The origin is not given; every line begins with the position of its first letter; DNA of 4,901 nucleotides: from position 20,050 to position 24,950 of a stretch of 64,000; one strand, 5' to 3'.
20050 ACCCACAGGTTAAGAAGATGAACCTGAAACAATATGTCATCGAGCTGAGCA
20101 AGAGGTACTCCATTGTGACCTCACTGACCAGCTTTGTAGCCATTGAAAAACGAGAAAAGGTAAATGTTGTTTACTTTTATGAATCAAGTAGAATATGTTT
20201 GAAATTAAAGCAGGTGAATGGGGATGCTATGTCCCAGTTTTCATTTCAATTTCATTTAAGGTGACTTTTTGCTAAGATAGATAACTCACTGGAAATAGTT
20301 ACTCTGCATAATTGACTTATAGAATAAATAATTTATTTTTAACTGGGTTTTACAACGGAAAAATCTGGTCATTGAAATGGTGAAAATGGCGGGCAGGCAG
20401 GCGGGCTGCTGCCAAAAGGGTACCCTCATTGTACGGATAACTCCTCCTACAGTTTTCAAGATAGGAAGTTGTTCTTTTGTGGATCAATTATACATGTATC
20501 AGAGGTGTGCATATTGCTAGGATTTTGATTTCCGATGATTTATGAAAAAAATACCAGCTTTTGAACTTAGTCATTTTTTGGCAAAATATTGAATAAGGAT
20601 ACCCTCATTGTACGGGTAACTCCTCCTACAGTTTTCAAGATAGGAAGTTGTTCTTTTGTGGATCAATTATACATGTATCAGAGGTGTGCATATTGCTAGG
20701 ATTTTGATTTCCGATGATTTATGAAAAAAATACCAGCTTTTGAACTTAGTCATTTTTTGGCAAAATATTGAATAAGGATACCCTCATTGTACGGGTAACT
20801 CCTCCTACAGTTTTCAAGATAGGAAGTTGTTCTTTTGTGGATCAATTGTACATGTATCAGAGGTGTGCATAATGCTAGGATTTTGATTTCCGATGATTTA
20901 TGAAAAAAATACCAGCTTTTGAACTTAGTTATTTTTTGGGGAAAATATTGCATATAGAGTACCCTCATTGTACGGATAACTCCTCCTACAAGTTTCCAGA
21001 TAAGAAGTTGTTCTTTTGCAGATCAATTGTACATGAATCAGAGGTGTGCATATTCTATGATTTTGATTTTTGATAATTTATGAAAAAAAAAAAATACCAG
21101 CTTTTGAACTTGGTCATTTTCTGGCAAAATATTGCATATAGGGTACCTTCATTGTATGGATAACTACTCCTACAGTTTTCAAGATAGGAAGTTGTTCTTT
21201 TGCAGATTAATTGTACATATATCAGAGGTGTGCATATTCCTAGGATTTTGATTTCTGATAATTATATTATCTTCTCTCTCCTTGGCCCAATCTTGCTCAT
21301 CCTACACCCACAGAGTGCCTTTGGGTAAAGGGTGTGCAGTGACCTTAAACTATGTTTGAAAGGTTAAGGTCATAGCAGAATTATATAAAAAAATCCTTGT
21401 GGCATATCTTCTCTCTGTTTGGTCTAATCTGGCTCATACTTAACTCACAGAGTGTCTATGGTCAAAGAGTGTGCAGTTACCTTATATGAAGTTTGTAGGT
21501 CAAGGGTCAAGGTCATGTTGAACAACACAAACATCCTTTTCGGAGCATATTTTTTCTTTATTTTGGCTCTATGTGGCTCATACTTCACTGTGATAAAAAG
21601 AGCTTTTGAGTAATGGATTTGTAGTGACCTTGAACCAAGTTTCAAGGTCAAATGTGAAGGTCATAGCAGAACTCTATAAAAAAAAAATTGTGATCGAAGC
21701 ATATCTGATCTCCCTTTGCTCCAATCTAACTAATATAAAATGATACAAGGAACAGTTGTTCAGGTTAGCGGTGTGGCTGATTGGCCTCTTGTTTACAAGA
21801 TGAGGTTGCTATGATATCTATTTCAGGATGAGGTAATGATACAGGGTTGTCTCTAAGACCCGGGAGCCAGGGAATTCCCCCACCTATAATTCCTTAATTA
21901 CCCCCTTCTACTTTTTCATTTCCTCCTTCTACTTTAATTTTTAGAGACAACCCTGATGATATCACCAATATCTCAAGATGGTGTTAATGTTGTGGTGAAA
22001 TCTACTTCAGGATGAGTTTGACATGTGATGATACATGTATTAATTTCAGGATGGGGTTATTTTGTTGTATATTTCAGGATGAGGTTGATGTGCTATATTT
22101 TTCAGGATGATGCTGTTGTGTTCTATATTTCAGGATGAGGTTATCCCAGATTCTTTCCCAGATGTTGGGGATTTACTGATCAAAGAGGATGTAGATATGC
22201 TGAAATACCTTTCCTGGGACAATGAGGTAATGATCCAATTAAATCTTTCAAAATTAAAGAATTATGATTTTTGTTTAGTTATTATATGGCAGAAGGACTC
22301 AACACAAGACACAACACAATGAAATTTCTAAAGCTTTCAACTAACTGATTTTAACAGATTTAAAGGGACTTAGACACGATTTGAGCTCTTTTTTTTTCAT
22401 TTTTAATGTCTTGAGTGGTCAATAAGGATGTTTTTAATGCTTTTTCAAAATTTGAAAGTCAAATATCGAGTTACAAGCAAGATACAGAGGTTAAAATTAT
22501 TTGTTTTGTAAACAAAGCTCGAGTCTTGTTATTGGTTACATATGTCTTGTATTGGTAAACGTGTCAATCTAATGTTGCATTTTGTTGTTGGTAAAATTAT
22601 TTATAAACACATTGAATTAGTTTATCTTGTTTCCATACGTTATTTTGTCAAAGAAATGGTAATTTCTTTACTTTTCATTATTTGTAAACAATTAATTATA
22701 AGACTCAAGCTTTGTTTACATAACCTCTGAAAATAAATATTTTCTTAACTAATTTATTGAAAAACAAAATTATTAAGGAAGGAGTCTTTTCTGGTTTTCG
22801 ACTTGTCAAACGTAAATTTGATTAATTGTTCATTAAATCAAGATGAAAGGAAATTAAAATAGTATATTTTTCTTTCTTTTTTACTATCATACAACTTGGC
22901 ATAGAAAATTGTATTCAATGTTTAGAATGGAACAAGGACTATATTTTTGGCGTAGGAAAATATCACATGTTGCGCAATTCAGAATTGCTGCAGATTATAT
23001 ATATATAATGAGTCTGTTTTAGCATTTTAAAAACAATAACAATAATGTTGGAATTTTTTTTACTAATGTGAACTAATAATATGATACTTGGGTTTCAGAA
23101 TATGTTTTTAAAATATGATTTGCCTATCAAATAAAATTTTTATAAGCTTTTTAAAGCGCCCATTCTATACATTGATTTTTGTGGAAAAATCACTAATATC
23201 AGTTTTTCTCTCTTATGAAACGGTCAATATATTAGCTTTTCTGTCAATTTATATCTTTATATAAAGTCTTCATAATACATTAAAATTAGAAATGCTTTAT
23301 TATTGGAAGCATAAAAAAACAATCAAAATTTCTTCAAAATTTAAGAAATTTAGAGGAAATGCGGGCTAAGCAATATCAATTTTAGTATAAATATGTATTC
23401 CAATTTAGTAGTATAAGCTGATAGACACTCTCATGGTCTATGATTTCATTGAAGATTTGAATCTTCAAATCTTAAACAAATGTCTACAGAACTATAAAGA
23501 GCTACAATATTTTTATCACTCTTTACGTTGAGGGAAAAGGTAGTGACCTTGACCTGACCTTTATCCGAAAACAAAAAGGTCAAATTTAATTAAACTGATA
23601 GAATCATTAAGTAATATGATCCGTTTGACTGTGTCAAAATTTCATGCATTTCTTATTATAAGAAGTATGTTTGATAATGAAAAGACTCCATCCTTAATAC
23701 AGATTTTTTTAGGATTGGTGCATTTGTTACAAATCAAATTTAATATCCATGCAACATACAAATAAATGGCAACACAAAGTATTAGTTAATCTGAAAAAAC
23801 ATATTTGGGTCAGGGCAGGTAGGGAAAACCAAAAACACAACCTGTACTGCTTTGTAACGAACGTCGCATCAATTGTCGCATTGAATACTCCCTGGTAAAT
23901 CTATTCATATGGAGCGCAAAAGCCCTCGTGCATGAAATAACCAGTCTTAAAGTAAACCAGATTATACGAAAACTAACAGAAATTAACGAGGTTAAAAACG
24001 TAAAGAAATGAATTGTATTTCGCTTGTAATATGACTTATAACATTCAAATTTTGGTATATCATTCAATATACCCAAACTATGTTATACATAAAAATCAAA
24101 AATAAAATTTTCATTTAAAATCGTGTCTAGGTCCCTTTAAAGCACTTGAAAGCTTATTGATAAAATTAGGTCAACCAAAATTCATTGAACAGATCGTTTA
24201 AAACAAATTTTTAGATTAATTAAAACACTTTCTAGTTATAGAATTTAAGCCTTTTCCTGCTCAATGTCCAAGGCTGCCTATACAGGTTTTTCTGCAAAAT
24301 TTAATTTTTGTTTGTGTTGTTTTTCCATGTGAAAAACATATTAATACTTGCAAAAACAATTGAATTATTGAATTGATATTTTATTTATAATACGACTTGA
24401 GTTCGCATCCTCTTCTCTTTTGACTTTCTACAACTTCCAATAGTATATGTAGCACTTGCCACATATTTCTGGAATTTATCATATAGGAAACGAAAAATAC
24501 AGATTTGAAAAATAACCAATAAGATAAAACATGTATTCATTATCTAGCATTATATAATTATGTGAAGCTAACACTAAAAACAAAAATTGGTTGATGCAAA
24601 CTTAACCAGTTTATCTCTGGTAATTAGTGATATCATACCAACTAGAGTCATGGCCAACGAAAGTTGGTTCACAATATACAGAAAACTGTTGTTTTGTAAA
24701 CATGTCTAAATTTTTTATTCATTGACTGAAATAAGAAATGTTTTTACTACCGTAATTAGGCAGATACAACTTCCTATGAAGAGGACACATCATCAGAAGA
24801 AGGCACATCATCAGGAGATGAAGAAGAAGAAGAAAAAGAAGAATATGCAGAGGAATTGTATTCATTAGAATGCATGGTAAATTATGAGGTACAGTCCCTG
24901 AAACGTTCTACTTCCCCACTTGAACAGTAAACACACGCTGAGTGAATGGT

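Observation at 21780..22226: Cluster of degenerate copies of the exon-26 acceptor/start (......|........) upstream of the real exon, including a fused acceptor+donor mini-copy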

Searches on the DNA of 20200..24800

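Call 18: search_rna_families(source=window, start=20200, end=24800, threshold=evalue, max_evalue=1)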
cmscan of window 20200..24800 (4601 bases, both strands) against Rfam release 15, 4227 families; matches with E-value up to 1: 0.
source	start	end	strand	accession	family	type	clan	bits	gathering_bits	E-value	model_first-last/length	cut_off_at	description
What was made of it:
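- Tried and rejected: There are no Rfam matches at E <= 1 in 20200-24800 (call 18).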

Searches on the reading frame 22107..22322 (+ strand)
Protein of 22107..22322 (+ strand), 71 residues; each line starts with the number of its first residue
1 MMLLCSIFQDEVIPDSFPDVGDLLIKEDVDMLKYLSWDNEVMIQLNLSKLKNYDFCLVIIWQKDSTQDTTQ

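Call 22: find_encoding_contigs(protein=window:22107-22322:+, flank=10000, max_places=10)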
Protein window:22107-22322:+ (71 aa): no gene with exactly this product is on record in the collection.
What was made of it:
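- Tried and rejected: The ORF across the exon is not on record (call 22).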
